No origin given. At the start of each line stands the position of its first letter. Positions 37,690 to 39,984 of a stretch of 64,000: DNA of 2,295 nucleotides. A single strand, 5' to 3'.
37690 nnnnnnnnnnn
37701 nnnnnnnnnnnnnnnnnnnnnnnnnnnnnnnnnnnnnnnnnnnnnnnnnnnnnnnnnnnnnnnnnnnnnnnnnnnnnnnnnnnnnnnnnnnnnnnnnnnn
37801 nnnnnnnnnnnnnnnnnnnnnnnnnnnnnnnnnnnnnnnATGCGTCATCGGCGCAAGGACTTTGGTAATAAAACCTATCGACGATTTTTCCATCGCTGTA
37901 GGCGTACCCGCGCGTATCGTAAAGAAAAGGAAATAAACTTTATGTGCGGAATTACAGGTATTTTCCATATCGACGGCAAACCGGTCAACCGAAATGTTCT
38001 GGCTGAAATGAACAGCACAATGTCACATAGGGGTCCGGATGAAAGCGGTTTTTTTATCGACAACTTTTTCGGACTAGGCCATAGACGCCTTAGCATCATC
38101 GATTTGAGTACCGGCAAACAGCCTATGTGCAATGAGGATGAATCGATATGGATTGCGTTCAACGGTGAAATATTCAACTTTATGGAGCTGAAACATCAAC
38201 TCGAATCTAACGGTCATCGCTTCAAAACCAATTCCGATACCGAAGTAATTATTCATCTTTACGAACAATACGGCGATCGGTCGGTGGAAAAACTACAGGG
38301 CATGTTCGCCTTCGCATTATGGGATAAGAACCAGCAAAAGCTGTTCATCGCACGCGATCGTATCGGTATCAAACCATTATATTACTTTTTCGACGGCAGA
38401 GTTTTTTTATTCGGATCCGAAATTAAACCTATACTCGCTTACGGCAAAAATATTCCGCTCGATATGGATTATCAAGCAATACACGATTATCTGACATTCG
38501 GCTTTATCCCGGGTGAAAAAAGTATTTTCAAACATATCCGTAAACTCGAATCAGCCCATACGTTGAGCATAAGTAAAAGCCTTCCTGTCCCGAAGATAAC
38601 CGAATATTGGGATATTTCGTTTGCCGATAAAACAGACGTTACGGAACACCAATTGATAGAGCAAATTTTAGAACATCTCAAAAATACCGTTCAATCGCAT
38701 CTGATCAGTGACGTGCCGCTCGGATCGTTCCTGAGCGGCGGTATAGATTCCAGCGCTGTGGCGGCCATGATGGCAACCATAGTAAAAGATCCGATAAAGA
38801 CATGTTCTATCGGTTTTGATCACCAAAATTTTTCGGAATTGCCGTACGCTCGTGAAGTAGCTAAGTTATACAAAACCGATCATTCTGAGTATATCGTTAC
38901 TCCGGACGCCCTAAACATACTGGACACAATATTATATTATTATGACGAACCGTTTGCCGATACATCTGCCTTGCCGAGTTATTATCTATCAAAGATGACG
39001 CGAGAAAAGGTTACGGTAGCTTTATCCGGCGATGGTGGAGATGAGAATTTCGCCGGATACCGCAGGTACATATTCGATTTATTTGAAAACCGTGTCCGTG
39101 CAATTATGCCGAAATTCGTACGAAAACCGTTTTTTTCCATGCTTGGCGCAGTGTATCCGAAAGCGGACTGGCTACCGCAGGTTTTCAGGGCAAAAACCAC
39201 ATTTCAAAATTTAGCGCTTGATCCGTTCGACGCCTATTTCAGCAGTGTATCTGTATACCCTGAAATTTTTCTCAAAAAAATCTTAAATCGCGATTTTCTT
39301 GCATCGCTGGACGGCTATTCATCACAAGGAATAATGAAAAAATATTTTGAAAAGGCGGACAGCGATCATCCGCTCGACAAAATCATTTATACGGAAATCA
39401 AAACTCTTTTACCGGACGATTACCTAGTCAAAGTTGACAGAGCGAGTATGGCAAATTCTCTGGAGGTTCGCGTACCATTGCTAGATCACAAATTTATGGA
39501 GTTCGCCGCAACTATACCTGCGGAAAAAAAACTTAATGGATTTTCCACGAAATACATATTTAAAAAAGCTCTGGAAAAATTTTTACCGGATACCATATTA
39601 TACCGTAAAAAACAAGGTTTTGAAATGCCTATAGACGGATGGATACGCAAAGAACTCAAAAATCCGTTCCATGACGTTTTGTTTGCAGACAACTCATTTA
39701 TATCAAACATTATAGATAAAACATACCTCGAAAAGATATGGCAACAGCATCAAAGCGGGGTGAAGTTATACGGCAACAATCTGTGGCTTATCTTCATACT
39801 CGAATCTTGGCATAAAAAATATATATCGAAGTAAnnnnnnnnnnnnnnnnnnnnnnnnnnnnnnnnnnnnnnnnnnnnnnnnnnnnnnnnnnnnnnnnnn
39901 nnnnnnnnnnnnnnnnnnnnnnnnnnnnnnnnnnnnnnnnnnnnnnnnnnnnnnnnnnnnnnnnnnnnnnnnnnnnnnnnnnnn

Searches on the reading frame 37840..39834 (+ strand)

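Call 9: search_protein_families(library=pfam, proteins=[window:37840-39834:+], max_evalue=0.001)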
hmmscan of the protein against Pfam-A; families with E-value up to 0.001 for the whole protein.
window:37840-39834:+ (664 aa): 5 families
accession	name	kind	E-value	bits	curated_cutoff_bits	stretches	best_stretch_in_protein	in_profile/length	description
PF00733.27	Asn_synthase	-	8.9e-101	338.5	21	1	276-659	2-354/354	Asparagine synthase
PF13537.11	GATase_7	-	1.6e-49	167.4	25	1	81-200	1-123/123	Glutamine amidotransferase domain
PF13522.11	GATase_6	-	4.3e-44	150.1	27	1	66-194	1-130/130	Glutamine amidotransferase domain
PF12481.13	DUF3700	-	8e-07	29.2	27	1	101-186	75-163/228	Aluminium induced protein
PF02540.23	NAD_synthase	-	0.00089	18.9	21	0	273-325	2-53/242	NAD synthase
